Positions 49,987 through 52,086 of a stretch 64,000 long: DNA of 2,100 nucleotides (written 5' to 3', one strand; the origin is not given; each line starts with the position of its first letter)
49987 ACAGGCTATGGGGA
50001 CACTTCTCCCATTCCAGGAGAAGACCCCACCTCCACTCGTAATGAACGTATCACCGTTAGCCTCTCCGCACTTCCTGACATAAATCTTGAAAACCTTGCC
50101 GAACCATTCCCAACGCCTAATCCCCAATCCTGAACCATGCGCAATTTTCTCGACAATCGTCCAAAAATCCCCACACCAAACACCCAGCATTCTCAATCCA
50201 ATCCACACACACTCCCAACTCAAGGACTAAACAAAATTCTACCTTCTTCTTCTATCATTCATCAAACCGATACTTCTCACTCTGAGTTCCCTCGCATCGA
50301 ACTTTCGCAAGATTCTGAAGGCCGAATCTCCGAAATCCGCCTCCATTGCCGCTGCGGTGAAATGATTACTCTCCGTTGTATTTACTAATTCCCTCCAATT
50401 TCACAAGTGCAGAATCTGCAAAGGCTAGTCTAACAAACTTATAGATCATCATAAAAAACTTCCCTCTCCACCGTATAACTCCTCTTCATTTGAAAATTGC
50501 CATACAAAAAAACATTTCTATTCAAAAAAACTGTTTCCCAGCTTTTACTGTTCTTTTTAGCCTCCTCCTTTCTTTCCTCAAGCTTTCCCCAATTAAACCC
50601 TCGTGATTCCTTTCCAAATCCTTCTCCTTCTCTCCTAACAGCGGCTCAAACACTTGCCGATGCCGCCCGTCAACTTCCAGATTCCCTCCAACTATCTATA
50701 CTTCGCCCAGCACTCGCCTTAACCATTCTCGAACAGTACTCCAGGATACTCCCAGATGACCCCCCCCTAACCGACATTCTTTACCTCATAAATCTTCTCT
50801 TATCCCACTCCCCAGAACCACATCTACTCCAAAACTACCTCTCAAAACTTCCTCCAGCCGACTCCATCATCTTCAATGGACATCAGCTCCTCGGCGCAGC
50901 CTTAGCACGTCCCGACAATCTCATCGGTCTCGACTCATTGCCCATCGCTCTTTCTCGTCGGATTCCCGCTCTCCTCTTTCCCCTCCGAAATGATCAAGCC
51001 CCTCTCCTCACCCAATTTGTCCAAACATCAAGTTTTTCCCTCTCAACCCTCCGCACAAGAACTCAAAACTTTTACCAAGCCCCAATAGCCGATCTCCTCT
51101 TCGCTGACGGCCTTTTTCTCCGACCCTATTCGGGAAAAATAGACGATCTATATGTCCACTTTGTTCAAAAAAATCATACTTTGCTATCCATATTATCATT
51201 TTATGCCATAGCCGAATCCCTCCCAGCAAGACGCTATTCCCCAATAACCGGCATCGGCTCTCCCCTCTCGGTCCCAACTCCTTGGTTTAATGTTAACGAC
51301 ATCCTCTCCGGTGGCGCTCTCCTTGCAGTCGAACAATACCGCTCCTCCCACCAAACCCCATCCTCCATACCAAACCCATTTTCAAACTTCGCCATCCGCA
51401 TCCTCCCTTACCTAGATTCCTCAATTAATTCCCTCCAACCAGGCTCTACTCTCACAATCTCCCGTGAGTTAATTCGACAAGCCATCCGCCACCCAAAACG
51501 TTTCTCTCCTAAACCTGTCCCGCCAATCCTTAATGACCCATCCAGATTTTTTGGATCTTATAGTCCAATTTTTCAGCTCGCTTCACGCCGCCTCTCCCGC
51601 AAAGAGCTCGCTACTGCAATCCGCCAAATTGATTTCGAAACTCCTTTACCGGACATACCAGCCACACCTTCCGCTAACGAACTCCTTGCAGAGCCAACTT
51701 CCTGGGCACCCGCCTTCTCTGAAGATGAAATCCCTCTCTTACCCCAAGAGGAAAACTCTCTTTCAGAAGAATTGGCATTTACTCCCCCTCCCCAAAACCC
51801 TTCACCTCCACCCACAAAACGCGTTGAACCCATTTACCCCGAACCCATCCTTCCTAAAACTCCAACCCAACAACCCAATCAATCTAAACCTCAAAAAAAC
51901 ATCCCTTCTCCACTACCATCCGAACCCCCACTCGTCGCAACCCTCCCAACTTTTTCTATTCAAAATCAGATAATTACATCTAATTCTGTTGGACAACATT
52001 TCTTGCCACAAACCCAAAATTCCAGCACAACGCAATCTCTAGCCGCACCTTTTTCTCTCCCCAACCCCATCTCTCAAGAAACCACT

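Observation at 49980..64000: Abrupt onset of extreme, orientation-independent C>G strand skew and higher GC at the 3' end of motB, persisting for 14 kb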

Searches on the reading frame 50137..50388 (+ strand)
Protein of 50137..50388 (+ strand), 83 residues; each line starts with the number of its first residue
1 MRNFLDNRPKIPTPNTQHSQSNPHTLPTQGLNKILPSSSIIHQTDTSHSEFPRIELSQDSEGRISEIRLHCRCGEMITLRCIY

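Call 6: search_protein_families(library=pfam, proteins=[window:50137-50388:+])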
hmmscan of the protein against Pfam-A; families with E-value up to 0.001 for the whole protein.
window:50137-50388:+ (83 aa): 0 families

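Call 28: find_encoding_contigs(protein=window:50137-50388:+, flank=10000)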
Protein window:50137-50388:+ (83 aa): no gene with exactly this product is on record in the collection.

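Call 38: list_cluster_members(proteins=[window:50137-50388:+, window:53239-54171:-, window:54324-54578:+, window:57991-58440:-, window:59330-60454:-, window:48485-49348:+, window:47689-48480:+, window:34879-35958:+, window:10706-12241:-, window:27000-28850:-])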
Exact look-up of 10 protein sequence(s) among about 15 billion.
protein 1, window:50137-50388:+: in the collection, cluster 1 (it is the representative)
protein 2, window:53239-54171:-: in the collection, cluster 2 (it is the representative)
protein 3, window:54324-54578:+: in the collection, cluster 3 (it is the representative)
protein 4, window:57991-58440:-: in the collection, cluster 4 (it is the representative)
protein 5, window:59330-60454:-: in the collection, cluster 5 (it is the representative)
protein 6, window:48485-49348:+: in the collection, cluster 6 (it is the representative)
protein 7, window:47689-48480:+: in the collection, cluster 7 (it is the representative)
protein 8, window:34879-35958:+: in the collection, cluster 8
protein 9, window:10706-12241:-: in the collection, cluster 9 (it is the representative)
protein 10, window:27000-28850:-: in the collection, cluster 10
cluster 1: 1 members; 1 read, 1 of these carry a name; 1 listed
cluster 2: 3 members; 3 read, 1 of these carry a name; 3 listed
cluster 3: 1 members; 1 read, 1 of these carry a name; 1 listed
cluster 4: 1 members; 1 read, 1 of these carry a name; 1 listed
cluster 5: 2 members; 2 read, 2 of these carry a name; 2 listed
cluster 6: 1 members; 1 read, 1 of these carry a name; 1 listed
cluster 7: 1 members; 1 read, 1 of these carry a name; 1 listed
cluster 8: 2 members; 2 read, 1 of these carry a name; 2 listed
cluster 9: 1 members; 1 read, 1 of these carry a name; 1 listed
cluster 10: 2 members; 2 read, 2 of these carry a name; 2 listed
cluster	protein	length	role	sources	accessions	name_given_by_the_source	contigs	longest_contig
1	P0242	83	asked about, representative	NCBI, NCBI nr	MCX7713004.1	MAG: hypothetical protein N2035_04980 [Chthoniobacterales bacterium] | hypothetical protein [Chthoniobacterales bacterium]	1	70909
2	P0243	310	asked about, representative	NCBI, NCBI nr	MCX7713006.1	MAG: quinolinate synthase NadA [Chthoniobacterales bacterium] | quinolinate synthase NadA [Chthoniobacterales bacterium]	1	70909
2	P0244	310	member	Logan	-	-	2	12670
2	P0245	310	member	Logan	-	-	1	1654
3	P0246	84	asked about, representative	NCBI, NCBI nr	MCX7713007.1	MAG: ferrous iron transport protein A [Chthoniobacterales bacterium] | ferrous iron transport protein A [Chthoniobacterales bacterium]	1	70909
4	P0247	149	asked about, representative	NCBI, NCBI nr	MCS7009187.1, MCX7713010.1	MAG: IS200/IS605 family transposase [Chthoniobacterales bacterium] | IS200/IS605 family transposase [Chthoniobacterales bacterium]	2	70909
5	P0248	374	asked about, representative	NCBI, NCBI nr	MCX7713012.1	MAG: sn-glycerol-3-phosphate ABC transporter ATP-binding protein UgpC [Chthoniobacterales ... | sn-glycerol-3-phosphate ABC transporter ATP-binding protein UgpC [Chthoniobacterales ...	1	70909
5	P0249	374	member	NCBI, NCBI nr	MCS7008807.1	MAG: sn-glycerol-3-phosphate ABC transporter ATP-binding protein UgpC [Chthoniobacterales ... | sn-glycerol-3-phosphate ABC transporter ATP-binding protein UgpC [Chthoniobacterales ...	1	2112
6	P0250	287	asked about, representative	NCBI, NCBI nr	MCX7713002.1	MAG: flagellar motor stator protein MotA [Chthoniobacterales bacterium] | flagellar motor stator protein MotA [Chthoniobacterales bacterium]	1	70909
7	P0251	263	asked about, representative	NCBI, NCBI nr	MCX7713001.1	MAG: FliA/WhiG family RNA polymerase sigma factor [Chthoniobacterales bacterium] | FliA/WhiG family RNA polymerase sigma factor [Chthoniobacterales bacterium]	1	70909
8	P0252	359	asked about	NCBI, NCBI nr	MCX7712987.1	MAG: 6-phosphofructokinase [Chthoniobacterales bacterium] | 6-phosphofructokinase [Chthoniobacterales bacterium]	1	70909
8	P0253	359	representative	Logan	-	-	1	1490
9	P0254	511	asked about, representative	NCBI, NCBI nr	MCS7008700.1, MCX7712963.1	MAG: glucose-6-phosphate dehydrogenase [Chthoniobacterales bacterium] | glucose-6-phosphate dehydrogenase [Chthoniobacterales bacterium]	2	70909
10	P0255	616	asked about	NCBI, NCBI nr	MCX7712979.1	MAG: glutamine--fructose-6-phosphate transaminase (isomerizing) [Chthoniobacterales ... | glutamine--fructose-6-phosphate transaminase (isomerizing) [Chthoniobacterales bacterium]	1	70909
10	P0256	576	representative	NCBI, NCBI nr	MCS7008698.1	MAG: glutamine--fructose-6-phosphate transaminase (isomerizing), partial ... | glutamine--fructose-6-phosphate transaminase (isomerizing) [Chthoniobacterales bacterium]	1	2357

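Call 46: find_encoding_contigs(protein=P0244, flank=10000, max_places=10)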
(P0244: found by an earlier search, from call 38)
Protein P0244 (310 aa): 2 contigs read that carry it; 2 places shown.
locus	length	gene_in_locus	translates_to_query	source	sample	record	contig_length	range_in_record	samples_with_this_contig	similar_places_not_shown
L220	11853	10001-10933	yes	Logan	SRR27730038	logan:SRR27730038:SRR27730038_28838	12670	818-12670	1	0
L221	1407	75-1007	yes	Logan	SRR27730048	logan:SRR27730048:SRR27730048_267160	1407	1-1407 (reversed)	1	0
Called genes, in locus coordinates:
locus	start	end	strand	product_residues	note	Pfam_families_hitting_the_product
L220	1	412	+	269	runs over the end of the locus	-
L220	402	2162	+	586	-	PF13416:SBP_bac_8 (weak)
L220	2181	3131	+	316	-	PF00528:BPD_transp_1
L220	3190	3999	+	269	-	PF00528:BPD_transp_1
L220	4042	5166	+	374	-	PF00005:ABC_tran, PF13304:AAA_21 (faint), PF17912:OB_MalK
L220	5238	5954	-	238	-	-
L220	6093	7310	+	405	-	PF02463:SMC_N, PF13175:AAA_15, PF13476:AAA_23, PF13304:AAA_21 (faint)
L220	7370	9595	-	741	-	PF01926:MMR_HSR1, PF02421:FeoB_N, PF07670:Gate, PF07664:FeoB_C, PF07670:Gate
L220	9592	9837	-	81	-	PF04023:FeoA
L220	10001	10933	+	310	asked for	PF02445:NadA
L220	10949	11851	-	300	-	?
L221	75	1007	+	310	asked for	PF02445:NadA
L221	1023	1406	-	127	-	?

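Call 50: find_encoding_contigs(protein=P0253, flank=10000)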
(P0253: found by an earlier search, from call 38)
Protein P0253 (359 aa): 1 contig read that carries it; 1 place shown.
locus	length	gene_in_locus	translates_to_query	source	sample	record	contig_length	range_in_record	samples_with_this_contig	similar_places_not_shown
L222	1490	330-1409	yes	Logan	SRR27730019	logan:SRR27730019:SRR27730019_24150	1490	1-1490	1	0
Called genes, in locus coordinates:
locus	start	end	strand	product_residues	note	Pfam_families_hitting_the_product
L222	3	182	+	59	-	?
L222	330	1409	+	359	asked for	PF00365:PFK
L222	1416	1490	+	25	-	?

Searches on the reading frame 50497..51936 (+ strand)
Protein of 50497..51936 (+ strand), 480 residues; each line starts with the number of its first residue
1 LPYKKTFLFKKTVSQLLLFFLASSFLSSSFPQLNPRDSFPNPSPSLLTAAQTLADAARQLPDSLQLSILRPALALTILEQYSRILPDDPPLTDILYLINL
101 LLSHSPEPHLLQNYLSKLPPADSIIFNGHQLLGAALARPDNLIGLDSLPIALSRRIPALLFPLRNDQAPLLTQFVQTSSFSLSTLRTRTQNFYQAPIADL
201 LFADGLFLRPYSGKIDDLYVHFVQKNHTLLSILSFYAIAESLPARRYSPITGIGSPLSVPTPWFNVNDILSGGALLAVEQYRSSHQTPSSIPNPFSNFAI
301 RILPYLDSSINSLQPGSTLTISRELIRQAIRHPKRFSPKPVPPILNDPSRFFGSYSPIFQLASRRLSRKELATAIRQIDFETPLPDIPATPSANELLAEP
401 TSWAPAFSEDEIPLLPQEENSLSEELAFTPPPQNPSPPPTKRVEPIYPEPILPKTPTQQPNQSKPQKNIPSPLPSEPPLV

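Call 44: find_homologous_proteins(query=window:50497-51936:+, max_evalue=1e-20)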
Query window:50497-51936:+ (480 aa): 4 proteins with E <= 1e-20 among 8000 candidates.
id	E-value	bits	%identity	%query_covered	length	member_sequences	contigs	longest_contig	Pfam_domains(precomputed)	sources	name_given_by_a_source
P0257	6.2e-244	828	100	80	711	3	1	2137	-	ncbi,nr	ncbi:MAG: hypothetical protein NZL93_02540, partial [Chthoniobacterales bacterium]|nr:hypothetical p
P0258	1.4e-86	310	44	78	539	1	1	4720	-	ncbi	ncbi:MAG: hypothetical protein WCH98_11965, partial [Verrucomicrobiota bacterium]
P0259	1.3e-83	300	43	76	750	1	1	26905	-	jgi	jgi:hypothetical protein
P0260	3.0e-70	256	40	83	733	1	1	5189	-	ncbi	ncbi:MAG: hypothetical protein ACKOAS_03320 [Verrucomicrobiota bacterium]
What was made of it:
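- Tried and rejected: The second MAG's orf912 fragment starts about 785 nt to the right of the junction (call 44).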
